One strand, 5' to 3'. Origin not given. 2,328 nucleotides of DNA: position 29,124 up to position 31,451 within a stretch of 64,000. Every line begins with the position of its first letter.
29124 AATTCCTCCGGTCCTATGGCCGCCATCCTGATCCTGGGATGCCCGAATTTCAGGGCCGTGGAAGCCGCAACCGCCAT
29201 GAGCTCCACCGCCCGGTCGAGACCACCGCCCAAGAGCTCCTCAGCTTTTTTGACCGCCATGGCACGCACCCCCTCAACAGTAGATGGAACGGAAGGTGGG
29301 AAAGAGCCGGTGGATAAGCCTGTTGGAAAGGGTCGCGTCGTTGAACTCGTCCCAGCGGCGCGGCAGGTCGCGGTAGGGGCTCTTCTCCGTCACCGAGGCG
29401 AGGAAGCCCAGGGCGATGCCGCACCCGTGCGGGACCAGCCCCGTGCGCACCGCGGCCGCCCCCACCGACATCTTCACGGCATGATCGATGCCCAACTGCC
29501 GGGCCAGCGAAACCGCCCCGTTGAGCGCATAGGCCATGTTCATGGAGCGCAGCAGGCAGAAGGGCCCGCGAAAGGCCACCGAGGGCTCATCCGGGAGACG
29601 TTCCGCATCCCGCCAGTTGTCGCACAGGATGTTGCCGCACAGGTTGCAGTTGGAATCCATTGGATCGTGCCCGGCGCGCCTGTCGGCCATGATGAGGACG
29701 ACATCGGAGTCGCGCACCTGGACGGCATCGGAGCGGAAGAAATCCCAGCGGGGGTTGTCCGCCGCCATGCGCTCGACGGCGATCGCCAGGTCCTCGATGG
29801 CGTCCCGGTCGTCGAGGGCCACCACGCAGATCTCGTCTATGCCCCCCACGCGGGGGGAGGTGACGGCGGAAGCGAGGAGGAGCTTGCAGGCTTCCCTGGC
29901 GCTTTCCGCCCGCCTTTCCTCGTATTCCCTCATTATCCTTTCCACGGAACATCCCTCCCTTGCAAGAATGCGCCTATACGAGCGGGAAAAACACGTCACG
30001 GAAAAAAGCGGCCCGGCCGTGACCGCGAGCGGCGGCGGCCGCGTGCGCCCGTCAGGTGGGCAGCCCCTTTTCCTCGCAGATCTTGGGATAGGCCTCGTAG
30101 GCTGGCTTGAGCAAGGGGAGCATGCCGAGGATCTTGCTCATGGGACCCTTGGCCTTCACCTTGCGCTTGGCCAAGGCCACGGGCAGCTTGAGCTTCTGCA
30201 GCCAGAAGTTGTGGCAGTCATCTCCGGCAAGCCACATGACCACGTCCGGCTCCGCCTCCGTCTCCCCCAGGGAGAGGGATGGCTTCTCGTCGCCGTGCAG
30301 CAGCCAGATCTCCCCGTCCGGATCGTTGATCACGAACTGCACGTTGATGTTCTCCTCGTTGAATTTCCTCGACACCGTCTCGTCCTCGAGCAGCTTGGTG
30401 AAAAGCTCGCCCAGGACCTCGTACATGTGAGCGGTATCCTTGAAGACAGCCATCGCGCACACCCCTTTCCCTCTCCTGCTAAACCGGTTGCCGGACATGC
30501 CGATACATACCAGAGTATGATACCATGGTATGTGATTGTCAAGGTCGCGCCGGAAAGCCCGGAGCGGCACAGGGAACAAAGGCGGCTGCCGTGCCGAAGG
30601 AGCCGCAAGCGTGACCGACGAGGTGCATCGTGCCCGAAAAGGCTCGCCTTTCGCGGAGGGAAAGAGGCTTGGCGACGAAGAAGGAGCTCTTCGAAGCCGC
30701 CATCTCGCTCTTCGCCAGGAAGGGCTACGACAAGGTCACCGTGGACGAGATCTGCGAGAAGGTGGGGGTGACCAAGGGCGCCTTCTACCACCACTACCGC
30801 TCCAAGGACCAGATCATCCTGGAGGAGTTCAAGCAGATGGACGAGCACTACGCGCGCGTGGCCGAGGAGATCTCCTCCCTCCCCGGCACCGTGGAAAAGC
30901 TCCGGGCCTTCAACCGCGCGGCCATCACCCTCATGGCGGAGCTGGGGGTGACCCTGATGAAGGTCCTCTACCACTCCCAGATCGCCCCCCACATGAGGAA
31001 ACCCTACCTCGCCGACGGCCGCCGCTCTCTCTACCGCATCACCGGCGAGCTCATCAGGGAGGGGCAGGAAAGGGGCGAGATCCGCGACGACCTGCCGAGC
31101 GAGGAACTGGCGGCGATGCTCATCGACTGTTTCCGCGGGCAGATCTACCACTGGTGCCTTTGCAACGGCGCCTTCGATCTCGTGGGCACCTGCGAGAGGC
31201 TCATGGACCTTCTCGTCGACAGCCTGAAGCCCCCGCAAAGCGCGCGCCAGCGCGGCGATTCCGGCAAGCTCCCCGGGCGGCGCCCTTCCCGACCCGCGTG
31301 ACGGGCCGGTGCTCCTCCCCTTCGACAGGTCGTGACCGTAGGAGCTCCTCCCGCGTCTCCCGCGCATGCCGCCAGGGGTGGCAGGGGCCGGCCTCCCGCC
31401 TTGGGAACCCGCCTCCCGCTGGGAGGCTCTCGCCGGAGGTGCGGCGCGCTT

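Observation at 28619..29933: Tandem paralogous Cys-rich (DUF2148-like, ferredoxin-domain) proteins embedded in a beta-oxidation-type cluster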

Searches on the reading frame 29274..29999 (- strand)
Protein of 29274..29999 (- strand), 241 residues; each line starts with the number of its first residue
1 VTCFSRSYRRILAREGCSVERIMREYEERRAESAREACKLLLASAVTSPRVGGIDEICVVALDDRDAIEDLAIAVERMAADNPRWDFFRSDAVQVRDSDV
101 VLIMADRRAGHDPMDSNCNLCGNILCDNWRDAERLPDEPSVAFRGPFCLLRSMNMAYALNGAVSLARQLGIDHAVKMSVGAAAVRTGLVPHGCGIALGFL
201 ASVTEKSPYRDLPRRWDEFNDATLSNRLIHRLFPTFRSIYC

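Call 3: search_protein_families(library=pfam, proteins=[window:29274-29999:-], max_evalue=0.01)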
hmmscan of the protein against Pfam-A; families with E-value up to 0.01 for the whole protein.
window:29274-29999:- (241 aa): 1 family
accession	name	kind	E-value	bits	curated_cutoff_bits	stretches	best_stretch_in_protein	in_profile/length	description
PF09918.14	DUF2148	-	2.5e-15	56.6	25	1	145-211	2-67/68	Uncharacterized protein containing a ferredoxin domain (DUF2148)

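Call 7: search_solved_structures(query=window:29274-29999:-, max_evalue=1, show_alignments=2)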
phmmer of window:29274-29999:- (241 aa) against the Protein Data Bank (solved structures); distinct sequences matched with E-value up to 1: 0.

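Call 8: search_protein_families(library=ncbifam, proteins=[window:29274-29999:-], max_evalue=0.001)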
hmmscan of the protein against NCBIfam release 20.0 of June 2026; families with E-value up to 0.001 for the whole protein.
window:29274-29999:- (241 aa): 0 families

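Call 17: find_homologous_proteins(query=window:29274-29933:-)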
Query window:29274-29933:- (219 aa): 101 proteins with E <= 0.001 among 665 candidates.
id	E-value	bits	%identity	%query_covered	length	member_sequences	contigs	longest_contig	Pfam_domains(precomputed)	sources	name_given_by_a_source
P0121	1.3e-136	471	95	100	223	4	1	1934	PF09918.15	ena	-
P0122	9.2e-120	416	83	94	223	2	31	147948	PF09918.15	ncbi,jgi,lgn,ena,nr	ncbi:MAG: DUF2148 domain-containing protein [Actinomycetota bacterium]|nr:DUF2148 domain-containing 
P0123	4.0e-119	414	83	100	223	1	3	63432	PF09918.15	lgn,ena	-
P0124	1.1e-117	409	82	100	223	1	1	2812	PF09918.15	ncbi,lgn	-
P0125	2.6e-117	408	81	100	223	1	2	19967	PF09918.15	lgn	-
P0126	8.1e-117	406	80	100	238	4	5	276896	PF09918.15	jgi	jgi:uncharacterized ferredoxin-like protein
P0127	1.3e-116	406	81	100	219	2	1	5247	PF09918.15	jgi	jgi:uncharacterized ferredoxin-like protein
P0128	4.9e-116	404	80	100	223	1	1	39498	PF09918.15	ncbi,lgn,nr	ncbi:MAG: hypothetical protein JW854_11770 [Actinobacteria bacterium]|nr:hypothetical protein [Actin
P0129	1.4e-115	402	80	100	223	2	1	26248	PF09918.15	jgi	jgi:uncharacterized ferredoxin-like protein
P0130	1.7e-115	402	79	100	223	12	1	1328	PF09918.15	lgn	-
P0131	2.3e-115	402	79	100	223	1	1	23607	PF09918.15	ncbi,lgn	-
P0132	1.0e-114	400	79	100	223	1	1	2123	PF09918.15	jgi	jgi:uncharacterized ferredoxin-like protein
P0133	1.3e-113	396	79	100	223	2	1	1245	PF09918.15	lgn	-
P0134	1.4e-113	396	79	100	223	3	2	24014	PF09918.15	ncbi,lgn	-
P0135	1.4e-113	396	78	100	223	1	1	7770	PF09918.15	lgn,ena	-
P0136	1.4e-113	396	79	100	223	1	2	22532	PF09918.15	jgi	jgi:uncharacterized ferredoxin-like protein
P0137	1.5e-113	396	77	100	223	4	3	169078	PF09918.15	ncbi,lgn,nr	ncbi:MAG: hypothetical protein HPY75_00540 [Actinobacteria bacterium]|nr:hypothetical protein [Actin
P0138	2.3e-113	395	79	100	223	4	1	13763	PF09918.15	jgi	-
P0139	4.3e-113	394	77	100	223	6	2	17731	PF09918.15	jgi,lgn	jgi:uncharacterized ferredoxin-like protein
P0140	7.4e-113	394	77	100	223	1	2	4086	PF09918.15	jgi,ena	jgi:uncharacterized ferredoxin-like protein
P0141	1.6e-112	392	78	100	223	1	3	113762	PF09918.15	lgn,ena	-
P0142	2.6e-112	392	78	100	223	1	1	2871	PF09918.15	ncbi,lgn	ncbi:MAG: DUF2148 domain-containing protein [Actinomycetota bacterium]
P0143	3.2e-112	391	77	100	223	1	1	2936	PF09918.15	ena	-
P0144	3.7e-112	391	79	100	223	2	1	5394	PF09918.15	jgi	jgi:uncharacterized ferredoxin-like protein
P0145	8.0e-112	390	76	100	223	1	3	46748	PF09918.15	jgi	-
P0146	1.1e-111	390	79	100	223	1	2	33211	PF09918.15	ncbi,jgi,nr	ncbi:MAG: hypothetical protein C4536_06990 [Actinobacteria bacterium]|jgi:uncharacterized ferredoxin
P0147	4.3e-111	388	78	100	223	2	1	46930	PF09918.15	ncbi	-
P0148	1.1e-110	386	78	100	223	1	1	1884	PF09918.15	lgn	-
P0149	3.7e-109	381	76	100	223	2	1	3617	PF09918.15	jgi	jgi:uncharacterized ferredoxin-like protein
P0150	7.3e-109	380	75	100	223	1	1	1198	PF09918.15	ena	-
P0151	2.1e-108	379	75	100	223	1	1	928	PF09918.15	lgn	-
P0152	1.3e-107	376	75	100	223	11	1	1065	PF09918.15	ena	-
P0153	1.6e-107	376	75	95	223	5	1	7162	PF09918.15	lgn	-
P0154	2.9e-107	375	76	100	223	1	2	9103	PF09918.15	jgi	jgi:uncharacterized ferredoxin-like protein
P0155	2.3e-106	372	73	100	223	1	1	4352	PF09918.15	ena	-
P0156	4.1e-105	368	75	100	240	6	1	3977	PF09918.15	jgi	jgi:uncharacterized ferredoxin-like protein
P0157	2.6e-102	359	72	100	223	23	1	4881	PF09918.15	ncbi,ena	ncbi:MAG TPA: DUF2148 domain-containing protein [Geomonas sp.]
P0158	3.1e-101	356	71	100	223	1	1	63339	PF09918.15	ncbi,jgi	jgi:uncharacterized ferredoxin-like protein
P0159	4.8e-98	345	71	100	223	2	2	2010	PF09918.15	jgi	-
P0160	4.3e-96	339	69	100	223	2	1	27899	PF09918.15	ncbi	ncbi:MAG: ferredoxin domain-containing protein [Candidatus Geothermincolia bacterium]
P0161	1.7e-95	337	68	100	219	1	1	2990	PF09918.15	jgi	jgi:uncharacterized ferredoxin-like protein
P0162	4.8e-94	332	69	100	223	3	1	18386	PF09918.15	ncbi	-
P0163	1.1e-92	328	67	100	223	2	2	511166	PF09918.15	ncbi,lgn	-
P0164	8.8e-73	263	53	100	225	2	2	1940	PF09918.15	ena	-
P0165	3.4e-72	261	52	100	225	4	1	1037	PF09918.15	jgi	-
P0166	1.0e-71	259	52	100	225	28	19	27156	PF09918.15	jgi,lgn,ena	-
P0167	1.1e-71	259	53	100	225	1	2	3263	PF09918.15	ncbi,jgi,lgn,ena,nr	ncbi:MAG TPA: hypothetical protein ENN21_09110 [Spirochaetes bacterium]|nr:hypothetical protein [Spi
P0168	1.2e-71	259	52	100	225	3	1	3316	PF09918.15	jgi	jgi:uncharacterized ferredoxin-like protein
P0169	1.4e-71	259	53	100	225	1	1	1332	PF09918.15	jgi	-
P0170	1.8e-71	258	54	100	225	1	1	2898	PF09918.15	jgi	jgi:uncharacterized ferredoxin-like protein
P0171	7.7e-71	256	52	100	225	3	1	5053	PF09918.15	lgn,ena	-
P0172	1.7e-70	255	52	100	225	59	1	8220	PF09918.15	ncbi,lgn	-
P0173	2.6e-70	254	53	100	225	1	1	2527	PF09918.15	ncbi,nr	ncbi:MAG: DUF2148 domain-containing protein [Desulfomonilia bacterium]|nr:DUF2148 domain-containing 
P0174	2.7e-70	254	53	100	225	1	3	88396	PF09918.15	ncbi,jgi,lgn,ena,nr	ncbi:MAG TPA: hypothetical protein ENN34_00875 [Deltaproteobacteria bacterium]|nr:hypothetical prote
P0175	3.9e-70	254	51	100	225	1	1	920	PF09918.15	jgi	-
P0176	4.7e-70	254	52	100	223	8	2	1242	PF09918.15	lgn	-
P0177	5.6e-70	253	52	100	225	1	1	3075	PF09918.15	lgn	-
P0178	7.3e-70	253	52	100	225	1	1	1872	PF09918.15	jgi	jgi:uncharacterized ferredoxin-like protein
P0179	7.5e-70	253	52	100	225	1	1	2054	PF09918.15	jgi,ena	-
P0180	2.1e-69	252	52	100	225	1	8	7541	PF09918.15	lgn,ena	-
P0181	2.3e-69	251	53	100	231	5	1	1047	PF09918.15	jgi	jgi:uncharacterized ferredoxin-like protein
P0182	2.9e-69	251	52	100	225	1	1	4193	PF09918.15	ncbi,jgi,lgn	-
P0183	3.6e-69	251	50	100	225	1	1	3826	PF09918.15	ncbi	-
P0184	7.3e-69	250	50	100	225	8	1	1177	PF09918.15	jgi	jgi:uncharacterized ferredoxin-like protein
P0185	1.0e-68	249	52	100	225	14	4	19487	PF09918.15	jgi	jgi:uncharacterized ferredoxin-like protein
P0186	1.2e-68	249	52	100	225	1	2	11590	PF09918.15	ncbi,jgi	-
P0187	1.4e-68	249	51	100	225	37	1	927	PF09918.15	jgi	-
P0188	1.8e-68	248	52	100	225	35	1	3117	PF09918.15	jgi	jgi:uncharacterized ferredoxin-like protein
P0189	2.4e-68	248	51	100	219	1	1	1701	PF09918.15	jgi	jgi:uncharacterized ferredoxin-like protein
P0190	5.1e-68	247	50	100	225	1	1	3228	PF09918.15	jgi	jgi:uncharacterized ferredoxin-like protein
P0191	9.1e-68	246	51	100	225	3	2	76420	PF09918.15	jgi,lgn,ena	-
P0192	1.4e-67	246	52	100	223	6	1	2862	PF09918.15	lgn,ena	-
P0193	3.6e-67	244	51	100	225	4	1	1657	PF09918.15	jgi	jgi:uncharacterized ferredoxin-like protein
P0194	4.7e-67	244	51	100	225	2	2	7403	PF09918.15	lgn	-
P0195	6.5e-67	243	51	100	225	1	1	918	PF09918.15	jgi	jgi:uncharacterized ferredoxin-like protein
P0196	6.8e-67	243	51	100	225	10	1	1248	PF09918.15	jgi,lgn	jgi:uncharacterized ferredoxin-like protein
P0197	1.3e-66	242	50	100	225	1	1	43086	PF09918.15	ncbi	-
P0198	1.9e-66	242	51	100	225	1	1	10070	PF09918.15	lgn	-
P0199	2.1e-66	242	50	100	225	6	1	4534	PF09918.15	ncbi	-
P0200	2.1e-66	242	50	100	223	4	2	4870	PF09918.15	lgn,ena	-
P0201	3.8e-66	241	51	100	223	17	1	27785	PF09918.15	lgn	-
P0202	6.6e-66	240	50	100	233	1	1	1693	PF09918.15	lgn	-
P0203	9.4e-66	240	50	100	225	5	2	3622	PF09918.15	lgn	-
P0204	1.5e-65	239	50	100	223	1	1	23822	PF09918.15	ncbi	-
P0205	9.3e-65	236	50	100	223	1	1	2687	PF09918.15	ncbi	-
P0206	1.3e-64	236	49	100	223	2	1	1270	PF09918.15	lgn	-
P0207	1.5e-64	236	50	100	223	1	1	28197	PF09918.15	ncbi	-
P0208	6.5e-64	234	51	99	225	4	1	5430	PF09918.15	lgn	-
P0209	2.4e-63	232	79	58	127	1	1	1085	PF09918.15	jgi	jgi:uncharacterized ferredoxin-like protein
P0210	3.8e-63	231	49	100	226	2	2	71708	PF09918.15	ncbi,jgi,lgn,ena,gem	-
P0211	8.5e-63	230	48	99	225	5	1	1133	PF09918.15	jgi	jgi:uncharacterized ferredoxin-like protein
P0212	9.6e-63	230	49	100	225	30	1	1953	PF09918.15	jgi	jgi:uncharacterized ferredoxin-like protein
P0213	1.6e-62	229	47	100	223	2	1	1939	PF09918.15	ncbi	-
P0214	2.3e-62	229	47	100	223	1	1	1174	PF09918.15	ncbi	-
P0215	4.2e-62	228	46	100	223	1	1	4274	PF09918.15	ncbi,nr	ncbi:MAG: hypothetical protein GY859_19525 [Desulfobacterales bacterium]|nr:hypothetical protein [De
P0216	1.0e-61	226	47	100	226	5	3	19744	PF09918.15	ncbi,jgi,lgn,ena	-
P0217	2.0e-61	225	45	100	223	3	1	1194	PF09918.15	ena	-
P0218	1.4e-60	223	53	87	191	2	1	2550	PF09918.15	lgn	-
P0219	1.8e-60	222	48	100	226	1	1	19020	PF09918.15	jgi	-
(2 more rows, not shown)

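Call 33: predict_structure(alignment_id=A2)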
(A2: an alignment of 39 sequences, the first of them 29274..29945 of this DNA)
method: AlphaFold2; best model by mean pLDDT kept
length: 223 residues; sequences in the alignment: 39
mean_pLDDT: 74.7   pTM: 0.75
mean pLDDT of the five models: 74.7, 74.6, 73.6, 72.8, 64.4
residues with pLDDT >= 90: 69; 70-90: 82; 50-70: 27; < 50: 45
segments of 3 or more residues with pLDDT < 50: 91-99, 188-195, 197-223
pLDDT, mean of each block of 10 residues (from residue 1): 74 84 85 66 94 98 94 96 87 45 54 76 80 80 89 90 93 83 71 44 41 33 27
secondary structure, 60 per line:
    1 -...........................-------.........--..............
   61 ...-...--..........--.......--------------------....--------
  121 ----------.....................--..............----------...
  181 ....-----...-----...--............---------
elements in order: H2-28 E39-44 H47-63 H70-79 E82-88 H109-112 H131-151 E154-158 H159-167 E178-184 H203-214

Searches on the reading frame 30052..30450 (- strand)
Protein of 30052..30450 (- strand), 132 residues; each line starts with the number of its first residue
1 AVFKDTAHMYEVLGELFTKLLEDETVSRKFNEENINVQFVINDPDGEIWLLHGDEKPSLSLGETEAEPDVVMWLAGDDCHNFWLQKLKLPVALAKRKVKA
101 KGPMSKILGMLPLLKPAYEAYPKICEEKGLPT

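Call 45: search_solved_structures(query=A4, max_evalue=1, show_alignments=1)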
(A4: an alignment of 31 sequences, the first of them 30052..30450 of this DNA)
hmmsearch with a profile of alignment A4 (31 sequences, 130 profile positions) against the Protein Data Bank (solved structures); distinct sequences matched with E-value up to 1: 4.
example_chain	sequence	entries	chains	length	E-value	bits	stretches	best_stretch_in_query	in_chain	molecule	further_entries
4jgx_A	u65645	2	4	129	0.0069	19.8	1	19-115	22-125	Fatty acid-binding protein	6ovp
2yhe_A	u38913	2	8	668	0.26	14.7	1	17-112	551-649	SEC-ALKYL SULFATASE | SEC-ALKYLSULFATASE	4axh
4av7_A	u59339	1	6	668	0.26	14.7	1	17-112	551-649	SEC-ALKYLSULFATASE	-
9nw3_6A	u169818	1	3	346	0.76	13.2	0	82-128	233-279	Cation channel family protein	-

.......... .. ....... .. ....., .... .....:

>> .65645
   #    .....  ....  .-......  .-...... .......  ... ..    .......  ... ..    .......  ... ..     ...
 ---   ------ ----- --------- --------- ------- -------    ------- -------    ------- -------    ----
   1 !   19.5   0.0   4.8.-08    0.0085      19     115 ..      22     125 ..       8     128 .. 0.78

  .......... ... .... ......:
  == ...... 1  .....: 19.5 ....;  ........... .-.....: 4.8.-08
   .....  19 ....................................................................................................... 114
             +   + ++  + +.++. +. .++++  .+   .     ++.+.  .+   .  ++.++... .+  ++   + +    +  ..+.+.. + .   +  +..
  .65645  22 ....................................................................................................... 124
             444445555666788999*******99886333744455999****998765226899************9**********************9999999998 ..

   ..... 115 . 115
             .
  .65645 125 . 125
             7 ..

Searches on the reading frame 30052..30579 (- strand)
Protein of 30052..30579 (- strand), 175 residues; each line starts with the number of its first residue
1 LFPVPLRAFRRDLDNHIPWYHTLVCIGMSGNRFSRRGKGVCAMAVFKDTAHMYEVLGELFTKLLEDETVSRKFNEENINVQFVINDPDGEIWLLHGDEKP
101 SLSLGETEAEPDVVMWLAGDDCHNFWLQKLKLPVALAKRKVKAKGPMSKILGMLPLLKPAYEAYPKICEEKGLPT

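Call 3: search_protein_families(library=pfam, proteins=[window:30052-30579:-], max_evalue=0.01)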
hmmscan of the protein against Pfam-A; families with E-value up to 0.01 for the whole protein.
window:30052-30579:- (175 aa): 1 family
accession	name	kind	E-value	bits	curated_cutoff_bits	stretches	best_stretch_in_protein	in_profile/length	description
PF02036.22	SCP2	-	2.1e-05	25.2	21.3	1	71-153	14-96/101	SCP-2 sterol transfer family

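Call 8: search_protein_families(library=ncbifam, proteins=[window:30052-30579:-], max_evalue=0.001)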
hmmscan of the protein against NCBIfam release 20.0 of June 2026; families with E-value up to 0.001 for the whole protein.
window:30052-30579:- (175 aa): 0 families

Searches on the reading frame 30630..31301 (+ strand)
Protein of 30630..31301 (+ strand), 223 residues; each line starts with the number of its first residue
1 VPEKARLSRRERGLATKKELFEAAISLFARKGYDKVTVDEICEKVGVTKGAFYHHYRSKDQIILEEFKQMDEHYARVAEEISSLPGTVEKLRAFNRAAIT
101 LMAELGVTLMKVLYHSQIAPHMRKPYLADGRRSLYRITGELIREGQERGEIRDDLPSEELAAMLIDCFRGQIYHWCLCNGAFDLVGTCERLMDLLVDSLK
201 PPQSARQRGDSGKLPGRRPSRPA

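Call 3: search_protein_families(library=pfam, proteins=[window:30630-31301:+], max_evalue=0.01)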
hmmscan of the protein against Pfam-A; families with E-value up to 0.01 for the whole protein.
window:30630-31301:+ (223 aa): 8 families
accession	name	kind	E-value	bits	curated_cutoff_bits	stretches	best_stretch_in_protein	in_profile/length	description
PF00440.29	TetR_N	-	3.2e-17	62.5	24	1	21-65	2-46/47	Bacterial regulatory proteins, tetR family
PF17932.6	TetR_C_24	-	2.2e-06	28.3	26.4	1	88-198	5-113/114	Tetracyclin repressor-like, C-terminal domain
PF16859.10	TetR_C_11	-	9.6e-05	23.2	32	1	91-169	11-91/113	Tetracyclin repressor-like, C-terminal domain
PF13022.12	HTH_Tnp_1_2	-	9.9e-05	22.9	27.9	1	23-102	14-92/122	Helix-turn-helix of insertion element transposase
PF08359.16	TetR_C_4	-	0.00038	21.1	21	1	134-197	69-132/133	YsiA-like protein, C-terminal region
PF21597.2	TetR_C_43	-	0.00043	20.9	27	1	106-171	20-82/105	Transcriptional regulator SbtR-like, C-terminal domain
PF16925.10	TetR_C_13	-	0.0039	18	27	1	127-172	45-90/109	Tetracyclin repressor-like, C-terminal domain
PF19776.5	DUF6262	-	0.009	16.6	29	0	19-62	18-60/110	Family of unknown function (DUF6262)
